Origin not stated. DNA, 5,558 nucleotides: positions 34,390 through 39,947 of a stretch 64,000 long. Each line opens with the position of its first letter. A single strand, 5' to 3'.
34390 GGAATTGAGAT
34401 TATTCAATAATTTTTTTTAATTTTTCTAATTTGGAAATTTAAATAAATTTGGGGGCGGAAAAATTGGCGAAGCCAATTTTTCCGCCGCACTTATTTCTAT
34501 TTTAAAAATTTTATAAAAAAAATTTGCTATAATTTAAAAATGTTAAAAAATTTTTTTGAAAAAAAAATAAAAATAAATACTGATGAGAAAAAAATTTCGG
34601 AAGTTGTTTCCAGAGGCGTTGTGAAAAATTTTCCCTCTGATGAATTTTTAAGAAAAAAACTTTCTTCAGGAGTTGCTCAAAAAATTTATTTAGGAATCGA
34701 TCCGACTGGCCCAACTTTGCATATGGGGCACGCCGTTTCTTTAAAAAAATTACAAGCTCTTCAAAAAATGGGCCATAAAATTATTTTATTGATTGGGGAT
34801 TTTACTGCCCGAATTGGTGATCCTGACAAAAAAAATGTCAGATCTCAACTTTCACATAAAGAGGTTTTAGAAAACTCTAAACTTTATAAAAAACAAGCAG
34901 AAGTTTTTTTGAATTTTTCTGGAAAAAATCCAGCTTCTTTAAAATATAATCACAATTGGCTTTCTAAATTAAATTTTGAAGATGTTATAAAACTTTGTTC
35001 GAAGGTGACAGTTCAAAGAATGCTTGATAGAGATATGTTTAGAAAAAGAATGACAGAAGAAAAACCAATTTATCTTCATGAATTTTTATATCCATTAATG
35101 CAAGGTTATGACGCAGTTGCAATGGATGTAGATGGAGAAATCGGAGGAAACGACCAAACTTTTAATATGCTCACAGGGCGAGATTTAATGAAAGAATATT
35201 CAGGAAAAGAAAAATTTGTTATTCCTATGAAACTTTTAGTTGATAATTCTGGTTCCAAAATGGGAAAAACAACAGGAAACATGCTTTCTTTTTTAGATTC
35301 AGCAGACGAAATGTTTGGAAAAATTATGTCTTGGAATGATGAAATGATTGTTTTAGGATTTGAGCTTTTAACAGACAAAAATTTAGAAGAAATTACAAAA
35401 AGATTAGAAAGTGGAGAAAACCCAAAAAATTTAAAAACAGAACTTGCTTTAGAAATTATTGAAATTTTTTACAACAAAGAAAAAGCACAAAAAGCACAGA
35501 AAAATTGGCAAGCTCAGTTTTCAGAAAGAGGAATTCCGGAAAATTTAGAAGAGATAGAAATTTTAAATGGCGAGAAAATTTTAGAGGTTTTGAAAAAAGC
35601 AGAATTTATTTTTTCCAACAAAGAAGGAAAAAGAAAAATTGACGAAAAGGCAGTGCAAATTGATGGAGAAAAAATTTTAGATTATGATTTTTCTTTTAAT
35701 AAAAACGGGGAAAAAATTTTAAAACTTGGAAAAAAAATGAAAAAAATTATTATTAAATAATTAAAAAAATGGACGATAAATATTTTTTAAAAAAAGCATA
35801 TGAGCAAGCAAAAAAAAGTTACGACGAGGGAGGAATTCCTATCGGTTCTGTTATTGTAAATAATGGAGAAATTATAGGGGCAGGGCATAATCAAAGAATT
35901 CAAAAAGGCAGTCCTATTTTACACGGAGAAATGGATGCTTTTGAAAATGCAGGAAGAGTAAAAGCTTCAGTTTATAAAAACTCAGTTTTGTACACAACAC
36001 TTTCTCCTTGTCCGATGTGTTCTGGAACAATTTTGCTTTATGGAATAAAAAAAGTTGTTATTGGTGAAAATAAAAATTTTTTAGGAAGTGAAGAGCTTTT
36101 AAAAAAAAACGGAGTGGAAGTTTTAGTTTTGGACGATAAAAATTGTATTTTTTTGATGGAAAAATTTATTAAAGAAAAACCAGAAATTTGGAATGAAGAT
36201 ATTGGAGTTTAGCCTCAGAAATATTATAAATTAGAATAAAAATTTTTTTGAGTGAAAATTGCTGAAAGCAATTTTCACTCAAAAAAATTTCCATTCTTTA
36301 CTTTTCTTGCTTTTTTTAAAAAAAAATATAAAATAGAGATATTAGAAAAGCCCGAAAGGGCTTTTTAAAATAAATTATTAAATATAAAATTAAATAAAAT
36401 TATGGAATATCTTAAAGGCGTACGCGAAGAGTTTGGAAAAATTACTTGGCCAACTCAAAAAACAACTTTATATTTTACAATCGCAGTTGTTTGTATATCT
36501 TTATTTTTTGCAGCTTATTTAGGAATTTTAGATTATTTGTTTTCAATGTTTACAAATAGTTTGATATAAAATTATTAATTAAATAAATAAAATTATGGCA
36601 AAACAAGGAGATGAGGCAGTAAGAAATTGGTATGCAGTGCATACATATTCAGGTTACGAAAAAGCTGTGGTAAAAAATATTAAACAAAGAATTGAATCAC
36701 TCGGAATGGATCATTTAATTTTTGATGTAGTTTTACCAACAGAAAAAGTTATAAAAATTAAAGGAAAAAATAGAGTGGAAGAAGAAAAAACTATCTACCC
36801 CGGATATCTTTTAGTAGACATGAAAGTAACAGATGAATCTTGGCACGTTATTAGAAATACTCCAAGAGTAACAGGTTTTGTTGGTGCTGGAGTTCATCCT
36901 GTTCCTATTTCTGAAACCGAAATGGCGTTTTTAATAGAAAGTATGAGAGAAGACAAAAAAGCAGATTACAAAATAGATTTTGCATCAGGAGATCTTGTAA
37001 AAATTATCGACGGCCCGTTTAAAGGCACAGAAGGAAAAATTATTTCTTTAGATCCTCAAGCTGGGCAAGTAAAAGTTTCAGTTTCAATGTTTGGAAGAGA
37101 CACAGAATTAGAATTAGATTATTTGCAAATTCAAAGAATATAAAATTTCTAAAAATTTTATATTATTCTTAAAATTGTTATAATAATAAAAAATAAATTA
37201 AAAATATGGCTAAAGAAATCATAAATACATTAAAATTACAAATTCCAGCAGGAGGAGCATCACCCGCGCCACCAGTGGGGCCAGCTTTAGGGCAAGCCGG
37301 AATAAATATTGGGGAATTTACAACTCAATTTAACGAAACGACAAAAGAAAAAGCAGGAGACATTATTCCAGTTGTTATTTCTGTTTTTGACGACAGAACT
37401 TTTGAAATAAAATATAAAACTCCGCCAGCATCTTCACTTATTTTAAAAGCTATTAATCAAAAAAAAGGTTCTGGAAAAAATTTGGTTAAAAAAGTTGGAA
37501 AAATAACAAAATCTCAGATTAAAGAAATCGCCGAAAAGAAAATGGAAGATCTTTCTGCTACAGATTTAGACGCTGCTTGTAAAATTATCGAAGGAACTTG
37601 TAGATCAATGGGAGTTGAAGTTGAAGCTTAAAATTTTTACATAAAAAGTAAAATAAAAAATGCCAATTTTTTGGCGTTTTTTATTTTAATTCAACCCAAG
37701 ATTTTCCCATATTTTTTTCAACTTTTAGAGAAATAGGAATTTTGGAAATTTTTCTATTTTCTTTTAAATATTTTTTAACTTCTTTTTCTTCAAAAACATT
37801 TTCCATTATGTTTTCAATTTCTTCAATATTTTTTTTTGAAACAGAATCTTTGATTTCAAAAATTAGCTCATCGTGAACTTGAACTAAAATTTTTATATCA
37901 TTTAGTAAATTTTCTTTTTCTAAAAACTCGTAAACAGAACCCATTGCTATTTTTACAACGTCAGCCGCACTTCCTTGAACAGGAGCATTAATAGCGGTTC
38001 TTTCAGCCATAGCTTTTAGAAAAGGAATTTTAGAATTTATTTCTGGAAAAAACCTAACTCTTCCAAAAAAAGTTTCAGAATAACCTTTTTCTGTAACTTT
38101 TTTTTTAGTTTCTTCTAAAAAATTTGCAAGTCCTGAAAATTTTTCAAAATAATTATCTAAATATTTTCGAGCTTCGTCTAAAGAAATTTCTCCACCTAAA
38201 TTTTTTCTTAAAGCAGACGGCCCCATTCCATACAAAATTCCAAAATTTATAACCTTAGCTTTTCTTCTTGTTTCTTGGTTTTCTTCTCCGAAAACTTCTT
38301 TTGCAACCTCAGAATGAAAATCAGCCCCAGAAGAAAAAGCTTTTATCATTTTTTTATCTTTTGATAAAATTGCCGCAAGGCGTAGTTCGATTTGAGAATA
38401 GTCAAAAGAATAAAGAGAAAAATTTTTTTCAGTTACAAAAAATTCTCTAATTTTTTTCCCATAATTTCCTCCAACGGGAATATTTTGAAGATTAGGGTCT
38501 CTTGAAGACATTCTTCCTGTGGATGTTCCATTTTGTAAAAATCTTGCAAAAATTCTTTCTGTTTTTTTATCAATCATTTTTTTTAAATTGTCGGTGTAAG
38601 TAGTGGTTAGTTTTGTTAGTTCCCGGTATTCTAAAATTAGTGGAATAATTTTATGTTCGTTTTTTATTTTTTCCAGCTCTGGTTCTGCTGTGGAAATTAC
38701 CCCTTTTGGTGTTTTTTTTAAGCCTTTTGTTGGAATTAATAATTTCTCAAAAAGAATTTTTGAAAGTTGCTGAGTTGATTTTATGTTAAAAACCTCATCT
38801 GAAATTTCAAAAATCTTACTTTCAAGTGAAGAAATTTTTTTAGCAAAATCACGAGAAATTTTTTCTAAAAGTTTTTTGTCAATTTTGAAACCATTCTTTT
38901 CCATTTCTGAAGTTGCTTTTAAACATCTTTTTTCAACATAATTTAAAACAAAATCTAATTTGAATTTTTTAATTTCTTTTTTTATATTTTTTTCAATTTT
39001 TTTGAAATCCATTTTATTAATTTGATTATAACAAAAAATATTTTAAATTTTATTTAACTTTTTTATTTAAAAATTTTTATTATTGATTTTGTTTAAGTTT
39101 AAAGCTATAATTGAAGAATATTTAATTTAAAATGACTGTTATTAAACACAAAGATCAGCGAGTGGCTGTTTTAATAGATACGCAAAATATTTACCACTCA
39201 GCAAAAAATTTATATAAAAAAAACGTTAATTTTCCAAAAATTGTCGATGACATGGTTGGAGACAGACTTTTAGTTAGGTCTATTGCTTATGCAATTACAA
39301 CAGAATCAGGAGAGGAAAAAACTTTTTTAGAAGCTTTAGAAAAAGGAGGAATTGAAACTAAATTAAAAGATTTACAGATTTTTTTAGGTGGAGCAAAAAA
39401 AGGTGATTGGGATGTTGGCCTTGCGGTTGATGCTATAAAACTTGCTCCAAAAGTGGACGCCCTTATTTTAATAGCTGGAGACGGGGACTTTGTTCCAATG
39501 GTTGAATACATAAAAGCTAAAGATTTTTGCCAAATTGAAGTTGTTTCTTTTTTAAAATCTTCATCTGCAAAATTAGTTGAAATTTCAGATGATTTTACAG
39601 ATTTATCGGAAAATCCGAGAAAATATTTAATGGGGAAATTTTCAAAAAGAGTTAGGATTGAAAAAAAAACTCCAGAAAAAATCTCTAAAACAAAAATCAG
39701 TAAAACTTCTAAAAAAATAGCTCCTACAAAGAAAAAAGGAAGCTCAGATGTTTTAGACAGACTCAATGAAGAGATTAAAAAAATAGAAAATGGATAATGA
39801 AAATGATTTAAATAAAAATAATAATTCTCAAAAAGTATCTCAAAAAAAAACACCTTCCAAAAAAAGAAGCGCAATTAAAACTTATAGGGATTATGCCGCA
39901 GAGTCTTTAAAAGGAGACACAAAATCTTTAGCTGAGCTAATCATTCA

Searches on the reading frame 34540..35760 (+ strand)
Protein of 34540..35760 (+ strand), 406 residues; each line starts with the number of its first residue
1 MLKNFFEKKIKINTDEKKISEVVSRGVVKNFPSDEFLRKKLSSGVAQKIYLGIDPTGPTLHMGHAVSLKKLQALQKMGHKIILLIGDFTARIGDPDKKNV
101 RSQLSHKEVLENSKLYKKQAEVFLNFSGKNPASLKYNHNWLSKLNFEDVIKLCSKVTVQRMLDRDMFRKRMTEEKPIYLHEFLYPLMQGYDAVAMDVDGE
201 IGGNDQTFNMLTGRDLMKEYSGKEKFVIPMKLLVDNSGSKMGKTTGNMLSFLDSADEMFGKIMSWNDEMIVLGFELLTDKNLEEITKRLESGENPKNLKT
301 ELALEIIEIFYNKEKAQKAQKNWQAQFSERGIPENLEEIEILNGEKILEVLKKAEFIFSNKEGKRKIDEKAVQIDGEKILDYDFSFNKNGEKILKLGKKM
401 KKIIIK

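Call 9: search_protein_families(library=pfam, proteins=[window:34540-35760:+], max_evalue=0.001)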
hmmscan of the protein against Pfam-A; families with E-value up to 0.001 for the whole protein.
window:34540-35760:+ (406 aa): 2 families
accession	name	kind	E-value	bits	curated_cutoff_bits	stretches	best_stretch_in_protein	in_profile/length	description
PF00579.31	tRNA-synt_1b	-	4.1e-65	220.4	21.1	1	48-327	7-291/292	tRNA synthetases class I (W and Y)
PF22421.1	SYY_C-terminal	-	0.00017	21.9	27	1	339-389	12-63/83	Tyrosine--tRNA ligase SYY-like C-terminal domain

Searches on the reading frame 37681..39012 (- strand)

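Call 9: search_protein_families(library=pfam, proteins=[window:37681-39012:-], max_evalue=0.001)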
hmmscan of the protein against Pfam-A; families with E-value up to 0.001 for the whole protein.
window:37681-39012:- (443 aa): 1 family
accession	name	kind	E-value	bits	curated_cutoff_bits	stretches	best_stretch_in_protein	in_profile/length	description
PF00476.26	DNA_pol_A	-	1.4e-126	423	34.3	1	47-440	2-380/381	DNA polymerase family A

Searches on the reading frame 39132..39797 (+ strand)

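Call 18: search_protein_families(library=pfam, proteins=[window:39132-39797:+], max_evalue=0.0001)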
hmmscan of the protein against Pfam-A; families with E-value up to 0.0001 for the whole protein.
window:39132-39797:+ (221 aa): 1 family
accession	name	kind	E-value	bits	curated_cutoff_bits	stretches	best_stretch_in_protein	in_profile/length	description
PF01936.24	NYN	-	4e-28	99.2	24.2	1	10-158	1-144/145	NYN domain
